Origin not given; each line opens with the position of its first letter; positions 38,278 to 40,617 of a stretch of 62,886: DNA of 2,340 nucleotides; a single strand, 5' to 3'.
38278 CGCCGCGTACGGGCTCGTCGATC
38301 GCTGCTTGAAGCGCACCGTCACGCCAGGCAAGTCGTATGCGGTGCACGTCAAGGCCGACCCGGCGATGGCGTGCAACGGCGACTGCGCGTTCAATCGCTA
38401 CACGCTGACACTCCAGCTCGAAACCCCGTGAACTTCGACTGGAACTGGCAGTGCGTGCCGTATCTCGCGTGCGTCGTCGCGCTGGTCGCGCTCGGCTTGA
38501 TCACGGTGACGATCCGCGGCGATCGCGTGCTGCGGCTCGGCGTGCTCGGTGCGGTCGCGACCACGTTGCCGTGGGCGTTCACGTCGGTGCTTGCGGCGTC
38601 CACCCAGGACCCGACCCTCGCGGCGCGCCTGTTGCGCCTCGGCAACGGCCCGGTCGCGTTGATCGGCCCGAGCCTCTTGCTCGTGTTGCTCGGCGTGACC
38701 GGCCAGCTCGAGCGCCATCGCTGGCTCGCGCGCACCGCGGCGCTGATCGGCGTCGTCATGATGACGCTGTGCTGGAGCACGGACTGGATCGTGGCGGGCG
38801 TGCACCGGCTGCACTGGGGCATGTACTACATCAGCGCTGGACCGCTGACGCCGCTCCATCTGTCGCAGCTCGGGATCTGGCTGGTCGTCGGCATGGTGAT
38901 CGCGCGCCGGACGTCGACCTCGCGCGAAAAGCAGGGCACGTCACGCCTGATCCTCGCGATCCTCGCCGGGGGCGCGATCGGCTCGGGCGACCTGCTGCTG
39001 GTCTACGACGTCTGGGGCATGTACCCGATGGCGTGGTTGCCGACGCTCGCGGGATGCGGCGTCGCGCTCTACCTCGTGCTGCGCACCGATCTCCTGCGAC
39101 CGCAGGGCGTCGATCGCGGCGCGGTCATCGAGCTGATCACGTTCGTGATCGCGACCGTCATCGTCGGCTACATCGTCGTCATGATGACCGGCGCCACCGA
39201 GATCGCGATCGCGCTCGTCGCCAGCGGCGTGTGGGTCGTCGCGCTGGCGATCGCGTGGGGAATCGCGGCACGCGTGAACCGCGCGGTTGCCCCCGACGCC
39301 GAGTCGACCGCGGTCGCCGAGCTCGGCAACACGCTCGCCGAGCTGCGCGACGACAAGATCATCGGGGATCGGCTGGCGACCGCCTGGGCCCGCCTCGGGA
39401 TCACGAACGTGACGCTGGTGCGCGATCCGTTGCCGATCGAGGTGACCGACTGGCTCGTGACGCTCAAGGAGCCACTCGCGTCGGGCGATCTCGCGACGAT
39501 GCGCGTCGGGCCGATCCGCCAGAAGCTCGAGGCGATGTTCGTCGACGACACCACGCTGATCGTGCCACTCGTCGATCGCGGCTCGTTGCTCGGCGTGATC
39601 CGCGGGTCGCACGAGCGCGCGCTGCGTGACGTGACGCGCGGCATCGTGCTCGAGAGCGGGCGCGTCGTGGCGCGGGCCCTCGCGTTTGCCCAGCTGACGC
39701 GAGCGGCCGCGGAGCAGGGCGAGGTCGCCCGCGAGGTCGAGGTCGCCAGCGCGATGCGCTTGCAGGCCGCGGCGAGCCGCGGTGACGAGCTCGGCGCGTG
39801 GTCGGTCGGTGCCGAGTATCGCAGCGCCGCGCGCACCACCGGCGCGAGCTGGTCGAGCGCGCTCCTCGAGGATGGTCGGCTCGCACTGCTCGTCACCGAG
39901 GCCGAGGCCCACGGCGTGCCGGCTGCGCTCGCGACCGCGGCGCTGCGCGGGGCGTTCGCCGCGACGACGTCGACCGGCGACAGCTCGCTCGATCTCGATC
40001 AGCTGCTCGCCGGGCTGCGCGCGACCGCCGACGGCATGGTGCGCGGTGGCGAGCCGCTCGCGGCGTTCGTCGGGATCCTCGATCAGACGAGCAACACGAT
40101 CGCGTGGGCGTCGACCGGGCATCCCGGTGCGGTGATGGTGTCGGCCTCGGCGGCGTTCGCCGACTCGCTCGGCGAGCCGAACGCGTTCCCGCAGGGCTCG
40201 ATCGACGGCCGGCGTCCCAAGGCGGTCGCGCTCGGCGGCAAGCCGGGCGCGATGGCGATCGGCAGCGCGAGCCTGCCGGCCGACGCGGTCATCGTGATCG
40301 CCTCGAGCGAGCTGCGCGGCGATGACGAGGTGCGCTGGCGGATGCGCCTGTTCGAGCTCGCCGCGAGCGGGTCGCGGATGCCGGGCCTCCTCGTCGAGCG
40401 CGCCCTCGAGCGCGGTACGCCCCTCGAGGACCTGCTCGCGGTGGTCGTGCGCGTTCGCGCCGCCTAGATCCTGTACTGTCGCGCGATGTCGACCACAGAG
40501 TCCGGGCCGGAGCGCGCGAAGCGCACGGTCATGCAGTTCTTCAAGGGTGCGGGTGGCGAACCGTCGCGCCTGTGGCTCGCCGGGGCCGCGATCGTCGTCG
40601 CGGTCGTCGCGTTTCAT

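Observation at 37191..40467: Three overlapping genes ending in a 7TM-SpoIIE membrane phosphatase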

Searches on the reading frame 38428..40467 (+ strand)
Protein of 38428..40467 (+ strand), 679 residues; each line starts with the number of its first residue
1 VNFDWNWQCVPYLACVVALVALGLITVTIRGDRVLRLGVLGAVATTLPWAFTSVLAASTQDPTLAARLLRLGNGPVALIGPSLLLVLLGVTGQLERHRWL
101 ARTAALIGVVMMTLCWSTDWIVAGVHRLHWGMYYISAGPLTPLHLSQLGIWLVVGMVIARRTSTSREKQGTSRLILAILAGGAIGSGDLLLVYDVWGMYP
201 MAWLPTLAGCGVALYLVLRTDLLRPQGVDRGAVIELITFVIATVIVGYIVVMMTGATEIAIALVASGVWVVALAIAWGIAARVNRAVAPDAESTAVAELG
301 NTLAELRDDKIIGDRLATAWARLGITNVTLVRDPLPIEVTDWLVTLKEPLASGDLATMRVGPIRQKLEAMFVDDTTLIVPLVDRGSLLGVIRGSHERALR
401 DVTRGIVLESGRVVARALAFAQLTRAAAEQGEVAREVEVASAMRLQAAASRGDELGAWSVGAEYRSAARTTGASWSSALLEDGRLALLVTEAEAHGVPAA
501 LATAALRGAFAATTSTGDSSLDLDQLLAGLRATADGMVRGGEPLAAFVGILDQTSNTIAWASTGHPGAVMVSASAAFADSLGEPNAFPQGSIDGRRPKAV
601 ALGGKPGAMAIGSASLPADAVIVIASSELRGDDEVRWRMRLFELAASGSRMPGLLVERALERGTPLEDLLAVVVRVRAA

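Call 4: search_protein_families(library=pfam, proteins=[window:38428-40467:+], max_evalue=0.01)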
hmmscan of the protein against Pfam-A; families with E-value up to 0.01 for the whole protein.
window:38428-40467:+ (679 aa): 2 families
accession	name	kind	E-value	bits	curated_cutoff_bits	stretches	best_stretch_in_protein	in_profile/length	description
PF07228.17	SpoIIE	-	2e-09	38.1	25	1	482-590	2-106/192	Stage II sporulation protein E (SpoIIE)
PF16927.11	HisKA_7TM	-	7.6e-05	23.1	28.6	1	16-184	4-178/224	N-terminal 7TM region of histidine kinase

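Call 5: search_protein_families(library=ncbifam, proteins=[window:38428-40467:+], max_evalue=0.01)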
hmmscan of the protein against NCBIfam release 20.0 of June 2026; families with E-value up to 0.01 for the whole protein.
window:38428-40467:+ (679 aa): 0 families

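Call 6: find_homologous_proteins(query=window:38428-40464:+, max_evalue=0.001)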
Query window:38428-40464:+ (679 aa): 303 proteins with E <= 0.001 among 8000 candidates; the best 120 are listed.
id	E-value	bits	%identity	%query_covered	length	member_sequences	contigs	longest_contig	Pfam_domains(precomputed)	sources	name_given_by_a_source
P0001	0.0e+0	1437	100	100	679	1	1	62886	PF07228.18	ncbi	-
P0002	2.5e-229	781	56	100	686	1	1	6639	PF07228.18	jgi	-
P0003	7.8e-213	727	56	100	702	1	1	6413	PF07228.18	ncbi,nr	ncbi:MAG: SpoIIE family protein phosphatase [Proteobacteria bacterium]|nr:SpoIIE family protein phos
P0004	1.6e-203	696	53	100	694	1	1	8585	PF07228.18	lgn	-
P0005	1.4e-201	690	50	100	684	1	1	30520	PF07228.18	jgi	jgi:GAF domain-containing protein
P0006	4.1e-201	688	51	100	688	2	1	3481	PF07228.18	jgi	-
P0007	2.8e-200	685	52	100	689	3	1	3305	PF07228.18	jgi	jgi:hypothetical protein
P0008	2.5e-199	682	51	100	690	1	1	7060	PF07228.18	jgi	jgi:hypothetical protein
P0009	9.9e-199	680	51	100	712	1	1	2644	PF07228.18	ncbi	-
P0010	2.7e-197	675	53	100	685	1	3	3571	PF01590.33,PF07228.18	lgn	-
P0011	2.4e-196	672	50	100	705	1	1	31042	PF07228.18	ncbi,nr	ncbi:MAG: SpoIIE family protein phosphatase [Deltaproteobacteria bacterium]|nr:SpoIIE family protein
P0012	9.2e-196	670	48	99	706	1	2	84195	PF13185.13,PF01590.33,PF07228.18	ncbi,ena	-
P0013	4.6e-195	668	51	100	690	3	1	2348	PF07228.18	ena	-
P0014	6.2e-195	668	50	99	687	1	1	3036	PF16927.12,PF07228.18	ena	-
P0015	8.0e-195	667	50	99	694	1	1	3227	PF07228.18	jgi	jgi:hypothetical protein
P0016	3.4e-194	665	49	100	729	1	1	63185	PF07228.18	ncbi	-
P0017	3.7e-194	665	50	100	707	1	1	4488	PF07228.18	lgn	-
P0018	7.4e-194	664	50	100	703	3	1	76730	PF01590.33,PF07228.18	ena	-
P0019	1.4e-193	663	49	100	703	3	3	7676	PF01590.33,PF16927.12,PF07228.18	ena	-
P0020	2.8e-193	662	49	100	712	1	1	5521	PF07228.18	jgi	jgi:hypothetical protein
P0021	9.2e-193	661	49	100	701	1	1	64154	PF07228.18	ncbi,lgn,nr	ncbi:MAG: protein serine/threonine phosphatase [Myxococcales bacterium]|nr:protein serine/threonine 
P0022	1.8e-192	660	51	100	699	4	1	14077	PF07228.18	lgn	-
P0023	2.9e-192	659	49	100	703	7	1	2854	PF07228.18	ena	-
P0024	5.6e-192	658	49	100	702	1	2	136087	PF07228.18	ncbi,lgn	-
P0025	6.2e-192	658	52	97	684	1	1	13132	PF07228.18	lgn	-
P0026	6.4e-192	658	51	100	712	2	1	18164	PF07228.18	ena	-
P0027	1.3e-191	657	49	100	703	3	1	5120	PF01590.33,PF16927.12,PF07228.18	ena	-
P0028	1.4e-191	657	50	100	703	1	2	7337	PF16927.12,PF07228.18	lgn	-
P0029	2.1e-191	656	48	100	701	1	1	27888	PF16927.12,PF07228.18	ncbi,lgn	-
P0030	2.8e-191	656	50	100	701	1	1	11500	PF07228.18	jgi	jgi:hypothetical protein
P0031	9.3e-191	654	52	99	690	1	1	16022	PF07228.18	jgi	jgi:hypothetical protein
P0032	1.2e-190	654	49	100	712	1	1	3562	PF07228.18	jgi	jgi:hypothetical protein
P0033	1.6e-190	653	49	100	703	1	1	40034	PF16927.12,PF07228.18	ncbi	-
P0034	3.5e-190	652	48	100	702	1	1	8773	PF07228.18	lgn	-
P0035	4.4e-190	652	51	100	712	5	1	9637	PF07228.18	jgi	jgi:hypothetical protein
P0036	7.2e-190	651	48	100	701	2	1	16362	PF16927.12,PF07228.18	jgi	-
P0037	1.1e-189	650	52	100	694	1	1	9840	PF01590.33,PF07228.18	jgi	jgi:hypothetical protein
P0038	1.4e-189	650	50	100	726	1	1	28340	PF07228.18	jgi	-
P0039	2.1e-189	649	52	97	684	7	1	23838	PF01590.33,PF07228.18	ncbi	-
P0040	2.5e-189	649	48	100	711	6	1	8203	PF07228.18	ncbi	-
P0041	3.4e-189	649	51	100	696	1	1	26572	PF01590.33,PF07228.18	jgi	jgi:hypothetical protein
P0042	3.6e-189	649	49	100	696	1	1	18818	PF07228.18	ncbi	ncbi:hypothetical protein BH11MYX3_BH11MYX3_15050 [soil metagenome]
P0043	5.0e-189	648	50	100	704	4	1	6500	PF07228.18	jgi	jgi:hypothetical protein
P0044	6.2e-189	648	49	99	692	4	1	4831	PF16927.12,PF07228.18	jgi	-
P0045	6.7e-189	648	52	99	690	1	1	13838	PF07228.18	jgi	jgi:hypothetical protein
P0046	1.0e-188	647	52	100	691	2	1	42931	PF01590.33,PF07228.18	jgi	-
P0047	2.6e-188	646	49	100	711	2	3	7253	PF07228.18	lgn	-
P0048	2.7e-188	646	49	100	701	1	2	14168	PF16927.12,PF07228.18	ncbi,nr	ncbi:MAG: SpoIIE family protein phosphatase [Deltaproteobacteria bacterium]|nr:SpoIIE family protein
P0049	3.9e-188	645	51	100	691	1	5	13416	PF01590.33,PF07228.18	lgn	-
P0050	5.3e-188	645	49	100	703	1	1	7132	PF07228.18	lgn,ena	-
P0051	5.5e-188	645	49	99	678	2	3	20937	PF07228.18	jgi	-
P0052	5.6e-188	645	50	99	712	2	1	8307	PF07228.18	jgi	-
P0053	7.0e-188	644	47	100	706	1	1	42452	PF13185.13,PF01590.33,PF07228.18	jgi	jgi:GAF domain-containing protein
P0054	7.1e-188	644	50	100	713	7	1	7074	PF01590.33,PF07228.18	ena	-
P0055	7.4e-188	644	50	99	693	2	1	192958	PF07228.18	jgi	-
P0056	1.3e-187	643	49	100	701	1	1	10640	PF07228.18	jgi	jgi:hypothetical protein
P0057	1.4e-187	643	51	99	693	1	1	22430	PF07228.18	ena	-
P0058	1.9e-187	643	57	83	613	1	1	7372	PF01590.33,PF07228.18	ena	-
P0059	2.7e-187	642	48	100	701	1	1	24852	PF16927.12,PF07228.18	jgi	-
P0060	3.2e-187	642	51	100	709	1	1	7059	PF16927.12,PF07228.18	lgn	-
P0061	5.4e-187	641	50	100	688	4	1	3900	PF07228.18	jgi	-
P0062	6.5e-187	641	48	100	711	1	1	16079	PF07228.18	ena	-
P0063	8.4e-187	641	49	100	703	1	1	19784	PF16927.12,PF07228.18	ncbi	-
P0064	9.1e-187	641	48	99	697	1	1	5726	PF16927.12,PF07228.18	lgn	-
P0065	3.5e-186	639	51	99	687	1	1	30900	PF07228.18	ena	-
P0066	6.1e-186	638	51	99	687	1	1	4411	PF16927.12,PF07228.18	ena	-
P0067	6.3e-186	638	50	99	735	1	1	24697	PF07228.18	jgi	-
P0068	7.0e-186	638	51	100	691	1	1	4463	PF01590.33,PF07228.18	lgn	-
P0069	7.3e-186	638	49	97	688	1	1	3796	PF07228.18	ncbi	-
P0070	1.5e-185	637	52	99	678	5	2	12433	PF01590.33,PF07228.18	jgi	jgi:hypothetical protein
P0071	1.9e-185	636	50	100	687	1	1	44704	PF01590.33,PF07228.18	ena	-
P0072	2.3e-185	636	49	100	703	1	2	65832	PF07228.18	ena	-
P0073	3.8e-185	635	51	100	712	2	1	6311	PF07228.18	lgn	-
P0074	3.9e-185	635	49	99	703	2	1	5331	PF07228.18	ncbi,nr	ncbi:MAG: SpoIIE family protein phosphatase [Deltaproteobacteria bacterium]|nr:SpoIIE family protein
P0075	4.6e-185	635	51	100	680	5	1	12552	PF07228.18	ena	-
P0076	4.9e-185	635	51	100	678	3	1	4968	PF07228.18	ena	-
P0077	5.3e-185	635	50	100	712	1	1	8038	PF07228.18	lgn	-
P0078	5.6e-185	635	50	100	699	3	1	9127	PF07228.18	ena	-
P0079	7.9e-185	634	50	99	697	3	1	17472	PF07228.18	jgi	jgi:hypothetical protein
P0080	1.0e-184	634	49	100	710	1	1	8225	PF07228.18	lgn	-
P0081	2.3e-184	633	48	99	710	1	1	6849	PF07228.18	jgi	jgi:hypothetical protein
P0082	2.8e-184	633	50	99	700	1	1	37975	PF16927.12,PF07228.18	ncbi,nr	ncbi:MAG TPA: SpoIIE family protein phosphatase [Kofleriaceae bacterium]|nr:SpoIIE family protein ph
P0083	2.9e-184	632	49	100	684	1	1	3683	PF07228.18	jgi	jgi:stage II sporulation SpoE-like protein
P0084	3.3e-184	632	49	95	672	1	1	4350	PF01590.33,PF07228.18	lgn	-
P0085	6.1e-184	631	51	100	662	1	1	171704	PF16927.12,PF07228.18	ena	-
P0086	6.3e-184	631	50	98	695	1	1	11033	PF07228.18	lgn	-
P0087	1.5e-183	630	50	100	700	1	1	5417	PF01590.33,PF07228.18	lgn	-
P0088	2.0e-183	630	50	100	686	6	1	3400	PF07228.18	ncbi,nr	ncbi:MAG TPA: SpoIIE family protein phosphatase [Kofleriaceae bacterium]|nr:SpoIIE family protein ph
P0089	3.4e-183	629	49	96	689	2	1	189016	PF07228.18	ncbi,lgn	-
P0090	5.3e-183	628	50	100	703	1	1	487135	PF07228.18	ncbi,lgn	-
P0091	6.0e-183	628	50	100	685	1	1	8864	PF01590.33,PF07228.18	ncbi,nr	ncbi:MAG TPA: SpoIIE family protein phosphatase [Kofleriaceae bacterium]|nr:SpoIIE family protein ph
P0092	8.5e-183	628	49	100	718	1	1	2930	PF07228.18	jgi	jgi:Stage II sporulation protein E (SpoIIE)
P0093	1.7e-182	627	48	100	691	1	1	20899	PF07228.18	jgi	jgi:hypothetical protein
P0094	1.8e-182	626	50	100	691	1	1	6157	PF01590.33,PF07228.18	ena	-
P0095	4.2e-182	625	52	98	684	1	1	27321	PF07228.18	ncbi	-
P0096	4.3e-182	625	50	100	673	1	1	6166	PF07228.18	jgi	jgi:GAF domain-containing protein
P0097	5.3e-182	625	50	100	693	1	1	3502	PF07228.18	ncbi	-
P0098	6.1e-182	625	51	100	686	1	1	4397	PF07228.18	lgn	-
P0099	7.5e-182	624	48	100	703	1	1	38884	PF07228.18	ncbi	-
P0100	9.7e-182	624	48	100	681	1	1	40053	PF07228.18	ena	-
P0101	1.2e-181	624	50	100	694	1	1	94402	PF01590.33,PF07228.18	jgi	jgi:hypothetical protein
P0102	4.1e-181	622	48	100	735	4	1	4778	PF07228.18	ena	-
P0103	4.4e-181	622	49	99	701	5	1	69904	PF07228.18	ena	-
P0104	5.2e-181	622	50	100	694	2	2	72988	PF01590.33,PF07228.18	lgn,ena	-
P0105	6.3e-181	621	51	100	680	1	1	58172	PF01590.33,PF07228.18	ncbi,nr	ncbi:MAG: SpoIIE family protein phosphatase [Kofleriaceae bacterium]|nr:SpoIIE family protein phosph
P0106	6.6e-181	621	49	100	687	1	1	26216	PF07228.18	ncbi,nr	ncbi:MAG TPA: SpoIIE family protein phosphatase [Kofleriaceae bacterium]|nr:SpoIIE family protein ph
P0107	7.0e-181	621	49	100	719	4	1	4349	PF07228.18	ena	-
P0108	8.4e-181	621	51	99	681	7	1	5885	PF16927.12,PF07228.18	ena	-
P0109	1.6e-180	620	49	99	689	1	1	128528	PF16927.12,PF07228.18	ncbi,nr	ncbi:MAG: protein serine/threonine phosphatase [Myxococcales bacterium]|nr:protein serine/threonine 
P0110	3.3e-180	619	49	98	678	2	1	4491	PF07228.18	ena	-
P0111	3.9e-180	619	48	100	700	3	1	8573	PF01590.33,PF07228.18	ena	-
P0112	4.3e-180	619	49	95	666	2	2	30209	PF07228.18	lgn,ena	-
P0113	1.1e-179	617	49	99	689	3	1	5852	PF07228.18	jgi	jgi:hypothetical protein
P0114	1.7e-179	617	48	100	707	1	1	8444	PF07228.18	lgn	-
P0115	1.8e-179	617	48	100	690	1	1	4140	PF01590.33,PF07228.18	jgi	jgi:hypothetical protein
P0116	1.9e-179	617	50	99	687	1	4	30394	PF07228.18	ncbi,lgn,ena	-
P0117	2.2e-179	616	45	100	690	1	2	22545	PF07228.18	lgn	-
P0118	3.2e-179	616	49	99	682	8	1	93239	PF07228.18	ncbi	ncbi:MAG: SpoIIE family protein phosphatase [Deltaproteobacteria bacterium]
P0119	3.9e-179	615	50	100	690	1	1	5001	PF07228.18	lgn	-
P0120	4.2e-179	615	49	100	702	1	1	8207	PF07228.18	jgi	-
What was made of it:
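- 38428..39285 (+): g3 membrane domain (aa 1-286): nine predicted TM helices, N-terminus out and C-terminus in. Periplasmic exposure is very small: a beta-hairpin at 122-137 and short loops. Arg-rich cytoplasmic loops carry invariant RGDxxxR and GQLERHR motifs. Pfam HisKA_7TM 23.1 bits, below the cut-off of 28.6 (call 4); several homologues have a precomputed PF16927 hit (call 6).
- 39295..39717 (+): g3 GAF domain (aa about 290-430). Precomputed PF01590/PF13185 in many homologues (call 6).
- On GAF domain: PF01590/PF13185 are precomputed in many homologues (call 6).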

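Call 7: search_solved_structures(query=window:38428-40464:+, max_evalue=1, show_alignments=3)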
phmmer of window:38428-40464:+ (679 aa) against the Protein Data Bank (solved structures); distinct sequences matched with E-value up to 1: 12.
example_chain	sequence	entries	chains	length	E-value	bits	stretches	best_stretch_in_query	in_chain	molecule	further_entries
3ke6_A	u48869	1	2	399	1.5e-07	33.6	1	459-594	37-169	Protein Rv1364c/MT1410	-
5v93_k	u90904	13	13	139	0.022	16.6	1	547-623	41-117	30S ribosomal protein S11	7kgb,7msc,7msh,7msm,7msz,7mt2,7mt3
9j1m_k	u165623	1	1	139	0.022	16.6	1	547-623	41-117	Small ribosomal subunit protein uS11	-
6dzi_t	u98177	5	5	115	0.03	16.2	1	547-607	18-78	30S ribosomal protein S11 | Small ribosomal subunit protein uS11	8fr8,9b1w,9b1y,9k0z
8yp6_k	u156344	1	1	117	0.031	16.1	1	547-607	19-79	Small ribosomal subunit protein uS11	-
32nj_K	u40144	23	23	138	0.046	15.5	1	547-606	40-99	Small ribosomal subunit protein uS11 | 30S ribosomal protein S11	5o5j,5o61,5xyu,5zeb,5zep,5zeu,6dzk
8hl6_A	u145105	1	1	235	0.23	13.2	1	542-628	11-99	Protein N-lysine methyltransferase METTL21D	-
4lg1_A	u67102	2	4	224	0.26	13.1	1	542-629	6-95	Protein-lysine methyltransferase METTL21D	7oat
8fbn_A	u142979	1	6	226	0.59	11.9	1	441-545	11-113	KWOCA_73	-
3jd5_m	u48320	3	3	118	0.62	11.8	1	61-118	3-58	Coiled-coil-helix-coiled-coil-helix domain containing 1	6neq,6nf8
5aj3_m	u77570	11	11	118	0.72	11.6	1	61-118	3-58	MITORIBOSOMAL PROTEIN MS37, MRPS37 | Coiled-coil-helix-coiled-coil-helix domain-containing protein 1 | Mitochondrial ribosomal protein S37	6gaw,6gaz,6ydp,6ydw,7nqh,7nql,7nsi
5aj4_Am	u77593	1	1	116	0.81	11.4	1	62-118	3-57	MITORIBOSOMAL PROTEIN MS37, MRPS37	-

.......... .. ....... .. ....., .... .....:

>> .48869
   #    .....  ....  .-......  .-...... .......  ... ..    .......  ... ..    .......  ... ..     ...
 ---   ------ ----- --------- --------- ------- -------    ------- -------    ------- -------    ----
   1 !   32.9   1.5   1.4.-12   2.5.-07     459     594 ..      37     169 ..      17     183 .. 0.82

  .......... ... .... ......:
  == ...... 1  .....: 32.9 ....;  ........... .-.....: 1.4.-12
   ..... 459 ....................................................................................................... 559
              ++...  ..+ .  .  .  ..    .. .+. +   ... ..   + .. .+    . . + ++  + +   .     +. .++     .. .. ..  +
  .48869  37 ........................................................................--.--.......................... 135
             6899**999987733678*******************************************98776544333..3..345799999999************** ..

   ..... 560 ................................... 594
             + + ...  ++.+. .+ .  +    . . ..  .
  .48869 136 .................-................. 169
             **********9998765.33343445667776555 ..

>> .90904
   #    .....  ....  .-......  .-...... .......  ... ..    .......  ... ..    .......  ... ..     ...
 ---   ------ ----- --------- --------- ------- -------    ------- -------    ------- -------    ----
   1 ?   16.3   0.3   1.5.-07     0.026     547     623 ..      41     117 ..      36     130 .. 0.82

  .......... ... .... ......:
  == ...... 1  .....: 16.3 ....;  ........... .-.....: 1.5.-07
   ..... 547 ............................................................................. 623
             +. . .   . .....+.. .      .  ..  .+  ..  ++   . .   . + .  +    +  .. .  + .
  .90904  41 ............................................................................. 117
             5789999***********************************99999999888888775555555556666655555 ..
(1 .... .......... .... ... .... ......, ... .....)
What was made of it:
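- On PPM / SpoIIE-family phosphatase (PF07228): PF07228 scores 38.1 bits against a cut-off of 25, but covers only profile positions 2-106 of 192 (call 4). phmmer hits Rv1364c at E 1.5e-7 (call 7).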
